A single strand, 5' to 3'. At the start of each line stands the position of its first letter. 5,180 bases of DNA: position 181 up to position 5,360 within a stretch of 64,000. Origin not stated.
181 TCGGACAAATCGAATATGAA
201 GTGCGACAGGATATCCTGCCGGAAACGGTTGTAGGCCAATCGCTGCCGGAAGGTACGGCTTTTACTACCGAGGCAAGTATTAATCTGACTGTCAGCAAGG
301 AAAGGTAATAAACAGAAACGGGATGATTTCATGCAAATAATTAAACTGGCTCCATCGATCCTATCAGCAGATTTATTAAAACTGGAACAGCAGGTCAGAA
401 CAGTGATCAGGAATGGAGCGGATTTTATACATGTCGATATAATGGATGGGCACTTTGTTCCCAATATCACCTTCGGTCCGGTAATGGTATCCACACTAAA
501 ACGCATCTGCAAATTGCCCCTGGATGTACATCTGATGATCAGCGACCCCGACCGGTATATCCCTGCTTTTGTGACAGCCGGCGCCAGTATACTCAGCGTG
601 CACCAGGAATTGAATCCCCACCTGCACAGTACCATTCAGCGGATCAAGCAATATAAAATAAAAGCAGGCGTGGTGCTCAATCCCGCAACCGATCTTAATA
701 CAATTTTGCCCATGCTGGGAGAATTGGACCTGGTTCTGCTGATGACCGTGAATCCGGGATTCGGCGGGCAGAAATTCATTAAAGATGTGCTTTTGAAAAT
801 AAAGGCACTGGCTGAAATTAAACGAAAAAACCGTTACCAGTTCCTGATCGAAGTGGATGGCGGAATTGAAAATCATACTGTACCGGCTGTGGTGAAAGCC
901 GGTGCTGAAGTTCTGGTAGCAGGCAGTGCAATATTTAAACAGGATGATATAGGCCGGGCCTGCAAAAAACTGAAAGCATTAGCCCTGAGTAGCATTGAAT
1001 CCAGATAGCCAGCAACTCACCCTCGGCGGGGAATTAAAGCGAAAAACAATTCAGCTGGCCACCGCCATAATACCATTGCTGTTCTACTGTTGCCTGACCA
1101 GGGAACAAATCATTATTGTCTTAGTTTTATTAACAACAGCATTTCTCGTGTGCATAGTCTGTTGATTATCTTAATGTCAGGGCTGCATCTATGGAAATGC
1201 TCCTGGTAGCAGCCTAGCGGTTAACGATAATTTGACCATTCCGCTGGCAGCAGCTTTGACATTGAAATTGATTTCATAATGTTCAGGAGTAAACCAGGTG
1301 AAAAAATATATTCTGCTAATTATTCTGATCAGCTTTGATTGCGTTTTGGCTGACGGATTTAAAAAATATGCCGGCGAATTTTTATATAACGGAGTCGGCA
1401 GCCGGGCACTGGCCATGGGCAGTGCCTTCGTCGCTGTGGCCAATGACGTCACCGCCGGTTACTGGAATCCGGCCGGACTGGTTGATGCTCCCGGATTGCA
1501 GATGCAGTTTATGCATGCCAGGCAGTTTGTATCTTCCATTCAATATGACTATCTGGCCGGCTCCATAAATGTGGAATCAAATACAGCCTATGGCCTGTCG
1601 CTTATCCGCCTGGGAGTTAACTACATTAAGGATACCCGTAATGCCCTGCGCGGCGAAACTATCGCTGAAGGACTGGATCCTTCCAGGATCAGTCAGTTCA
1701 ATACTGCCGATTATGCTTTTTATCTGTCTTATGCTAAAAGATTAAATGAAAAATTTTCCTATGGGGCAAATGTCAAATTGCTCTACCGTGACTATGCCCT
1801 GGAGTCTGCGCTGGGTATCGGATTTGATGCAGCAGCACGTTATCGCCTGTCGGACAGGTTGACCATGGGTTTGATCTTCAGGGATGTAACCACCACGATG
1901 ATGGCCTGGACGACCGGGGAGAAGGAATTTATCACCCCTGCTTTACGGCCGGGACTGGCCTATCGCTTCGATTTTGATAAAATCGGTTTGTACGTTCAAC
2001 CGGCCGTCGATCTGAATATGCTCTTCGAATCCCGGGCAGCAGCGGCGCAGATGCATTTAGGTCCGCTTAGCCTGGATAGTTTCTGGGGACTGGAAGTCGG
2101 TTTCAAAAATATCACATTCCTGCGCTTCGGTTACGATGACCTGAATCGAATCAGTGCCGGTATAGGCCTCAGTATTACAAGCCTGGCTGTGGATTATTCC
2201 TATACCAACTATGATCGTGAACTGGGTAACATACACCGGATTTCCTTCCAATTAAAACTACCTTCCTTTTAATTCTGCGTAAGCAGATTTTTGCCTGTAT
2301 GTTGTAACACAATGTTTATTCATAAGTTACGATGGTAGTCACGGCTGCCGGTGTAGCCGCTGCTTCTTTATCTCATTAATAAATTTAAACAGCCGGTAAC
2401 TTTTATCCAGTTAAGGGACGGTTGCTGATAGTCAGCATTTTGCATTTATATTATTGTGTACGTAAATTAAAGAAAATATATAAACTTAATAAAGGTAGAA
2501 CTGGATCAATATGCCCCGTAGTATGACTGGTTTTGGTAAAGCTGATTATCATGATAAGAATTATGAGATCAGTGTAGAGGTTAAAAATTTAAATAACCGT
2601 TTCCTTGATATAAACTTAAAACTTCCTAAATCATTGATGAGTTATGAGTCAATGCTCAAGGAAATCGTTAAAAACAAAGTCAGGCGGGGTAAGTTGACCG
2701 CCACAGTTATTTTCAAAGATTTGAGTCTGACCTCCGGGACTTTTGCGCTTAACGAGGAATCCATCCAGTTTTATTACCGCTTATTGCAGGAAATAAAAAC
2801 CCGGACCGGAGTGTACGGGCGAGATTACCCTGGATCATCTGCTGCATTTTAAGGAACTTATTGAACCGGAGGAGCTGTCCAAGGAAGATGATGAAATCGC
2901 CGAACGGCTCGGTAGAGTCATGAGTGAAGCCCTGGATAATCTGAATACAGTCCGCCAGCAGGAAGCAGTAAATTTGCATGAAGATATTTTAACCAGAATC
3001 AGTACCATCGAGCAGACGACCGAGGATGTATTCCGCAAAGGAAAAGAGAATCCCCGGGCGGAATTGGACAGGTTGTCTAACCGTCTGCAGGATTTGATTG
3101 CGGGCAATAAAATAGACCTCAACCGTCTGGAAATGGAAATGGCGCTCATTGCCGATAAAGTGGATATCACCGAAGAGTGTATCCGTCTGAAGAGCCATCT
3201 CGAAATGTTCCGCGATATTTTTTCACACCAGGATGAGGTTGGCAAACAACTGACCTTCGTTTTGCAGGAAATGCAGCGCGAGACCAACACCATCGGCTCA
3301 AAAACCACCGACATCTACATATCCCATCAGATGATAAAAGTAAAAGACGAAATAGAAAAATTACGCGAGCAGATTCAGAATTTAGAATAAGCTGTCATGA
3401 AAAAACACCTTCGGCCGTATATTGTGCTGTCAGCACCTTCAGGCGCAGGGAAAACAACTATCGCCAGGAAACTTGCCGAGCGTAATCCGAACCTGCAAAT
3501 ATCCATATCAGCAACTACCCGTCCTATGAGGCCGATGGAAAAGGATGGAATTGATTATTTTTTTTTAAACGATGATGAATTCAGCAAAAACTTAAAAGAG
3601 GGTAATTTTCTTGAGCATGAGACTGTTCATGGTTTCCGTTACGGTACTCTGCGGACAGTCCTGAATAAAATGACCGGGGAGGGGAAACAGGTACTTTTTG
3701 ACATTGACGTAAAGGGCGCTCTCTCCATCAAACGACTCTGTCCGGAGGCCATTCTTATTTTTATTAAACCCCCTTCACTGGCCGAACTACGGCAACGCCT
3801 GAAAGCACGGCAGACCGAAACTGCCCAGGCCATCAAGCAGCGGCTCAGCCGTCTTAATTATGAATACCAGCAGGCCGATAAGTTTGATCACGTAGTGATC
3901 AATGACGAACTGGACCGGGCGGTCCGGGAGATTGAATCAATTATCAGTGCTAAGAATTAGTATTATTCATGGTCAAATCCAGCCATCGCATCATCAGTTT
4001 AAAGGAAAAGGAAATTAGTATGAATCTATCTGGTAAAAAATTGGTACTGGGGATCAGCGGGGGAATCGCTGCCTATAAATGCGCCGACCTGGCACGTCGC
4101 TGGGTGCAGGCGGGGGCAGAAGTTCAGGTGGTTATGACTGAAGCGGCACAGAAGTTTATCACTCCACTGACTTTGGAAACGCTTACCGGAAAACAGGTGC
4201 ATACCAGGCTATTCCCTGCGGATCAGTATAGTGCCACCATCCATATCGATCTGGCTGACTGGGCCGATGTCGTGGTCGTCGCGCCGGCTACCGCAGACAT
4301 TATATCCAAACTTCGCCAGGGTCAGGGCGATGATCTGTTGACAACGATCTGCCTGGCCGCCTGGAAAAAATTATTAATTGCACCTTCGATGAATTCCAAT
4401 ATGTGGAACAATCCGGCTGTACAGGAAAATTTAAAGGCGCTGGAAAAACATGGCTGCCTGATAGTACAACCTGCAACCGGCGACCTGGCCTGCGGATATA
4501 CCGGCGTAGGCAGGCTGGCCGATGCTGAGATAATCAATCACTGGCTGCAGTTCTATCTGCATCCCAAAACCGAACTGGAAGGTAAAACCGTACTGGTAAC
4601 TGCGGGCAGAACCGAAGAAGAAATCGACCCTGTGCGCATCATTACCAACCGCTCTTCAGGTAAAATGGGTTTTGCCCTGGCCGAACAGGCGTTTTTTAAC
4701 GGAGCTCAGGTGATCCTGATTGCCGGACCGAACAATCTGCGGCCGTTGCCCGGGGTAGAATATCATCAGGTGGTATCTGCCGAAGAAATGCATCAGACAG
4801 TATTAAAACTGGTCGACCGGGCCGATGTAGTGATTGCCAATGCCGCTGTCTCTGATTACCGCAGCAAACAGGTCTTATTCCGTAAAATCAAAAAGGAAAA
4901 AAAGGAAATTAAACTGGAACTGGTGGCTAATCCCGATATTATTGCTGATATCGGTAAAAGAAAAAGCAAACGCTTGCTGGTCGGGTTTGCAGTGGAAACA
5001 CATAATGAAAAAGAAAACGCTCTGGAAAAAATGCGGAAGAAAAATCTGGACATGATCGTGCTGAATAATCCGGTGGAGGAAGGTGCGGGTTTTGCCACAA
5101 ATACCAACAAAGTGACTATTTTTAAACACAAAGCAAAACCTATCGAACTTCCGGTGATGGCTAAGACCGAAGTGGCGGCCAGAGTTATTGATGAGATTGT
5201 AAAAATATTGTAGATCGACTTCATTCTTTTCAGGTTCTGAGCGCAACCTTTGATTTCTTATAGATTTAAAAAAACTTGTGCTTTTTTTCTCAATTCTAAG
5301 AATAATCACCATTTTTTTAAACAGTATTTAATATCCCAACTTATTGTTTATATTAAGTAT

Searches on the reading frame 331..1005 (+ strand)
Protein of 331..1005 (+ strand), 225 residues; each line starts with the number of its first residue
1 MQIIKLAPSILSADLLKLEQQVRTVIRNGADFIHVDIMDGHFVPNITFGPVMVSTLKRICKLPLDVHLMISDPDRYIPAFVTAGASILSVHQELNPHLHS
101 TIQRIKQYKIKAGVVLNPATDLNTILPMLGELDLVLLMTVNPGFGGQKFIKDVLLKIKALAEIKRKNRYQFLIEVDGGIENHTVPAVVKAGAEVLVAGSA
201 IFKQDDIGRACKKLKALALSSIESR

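Call 53: search_protein_families(library=pfam, proteins=[window:331-1005:+], max_evalue=0.00001)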
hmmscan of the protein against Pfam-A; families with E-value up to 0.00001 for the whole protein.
window:331-1005:+ (225 aa): 1 family
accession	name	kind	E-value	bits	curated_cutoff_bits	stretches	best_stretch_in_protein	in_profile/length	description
PF00834.25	Ribul_P_3_epim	-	2.6e-77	259.1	21.1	1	5-202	1-198/198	Ribulose-phosphate 3 epimerase family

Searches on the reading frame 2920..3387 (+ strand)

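Call 53: search_protein_families(library=pfam, proteins=[window:2920-3387:+], max_evalue=0.00001)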
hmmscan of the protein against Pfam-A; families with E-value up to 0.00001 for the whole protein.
window:2920-3387:+ (156 aa): 1 family
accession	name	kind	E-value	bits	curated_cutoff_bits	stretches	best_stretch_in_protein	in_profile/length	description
PF08340.16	YicC-like_C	-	1.8e-38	131.8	27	1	46-156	10-120/120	Endoribonuclease YicC-like, C-terminal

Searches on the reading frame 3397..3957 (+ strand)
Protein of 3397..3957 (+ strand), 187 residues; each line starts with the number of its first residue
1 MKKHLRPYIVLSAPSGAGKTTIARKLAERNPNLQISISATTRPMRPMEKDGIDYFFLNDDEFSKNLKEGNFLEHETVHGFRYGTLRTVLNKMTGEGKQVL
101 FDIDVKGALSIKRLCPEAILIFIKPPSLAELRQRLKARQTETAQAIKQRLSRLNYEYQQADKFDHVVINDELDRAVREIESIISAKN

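Call 53: search_protein_families(library=pfam, proteins=[window:3397-3957:+], max_evalue=0.00001)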
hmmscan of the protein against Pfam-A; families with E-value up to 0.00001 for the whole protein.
window:3397-3957:+ (187 aa): 2 families
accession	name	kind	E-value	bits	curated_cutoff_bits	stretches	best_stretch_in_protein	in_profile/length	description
PF00625.27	Guanylate_kin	-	6.3e-44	150.3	25.2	1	9-185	5-181/182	Guanylate kinase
PF13671.12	AAA_33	-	7.5e-06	26.7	27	0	14-60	7-53/143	AAA domain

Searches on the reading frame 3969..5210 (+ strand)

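Call 53: search_protein_families(library=pfam, proteins=[window:3969-5210:+], max_evalue=0.00001)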
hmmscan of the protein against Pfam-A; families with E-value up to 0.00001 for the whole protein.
window:3969-5210:+ (414 aa): 2 families
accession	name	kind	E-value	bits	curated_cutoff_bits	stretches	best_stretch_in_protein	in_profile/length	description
PF04127.22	DFP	-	4.2e-69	232.5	22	1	203-385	1-186/186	DNA/pantothenate metabolism flavoprotein C-terminal domain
PF02441.25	Flavoprotein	-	6.1e-29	101.1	22.7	1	23-171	1-146/162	Flavoprotein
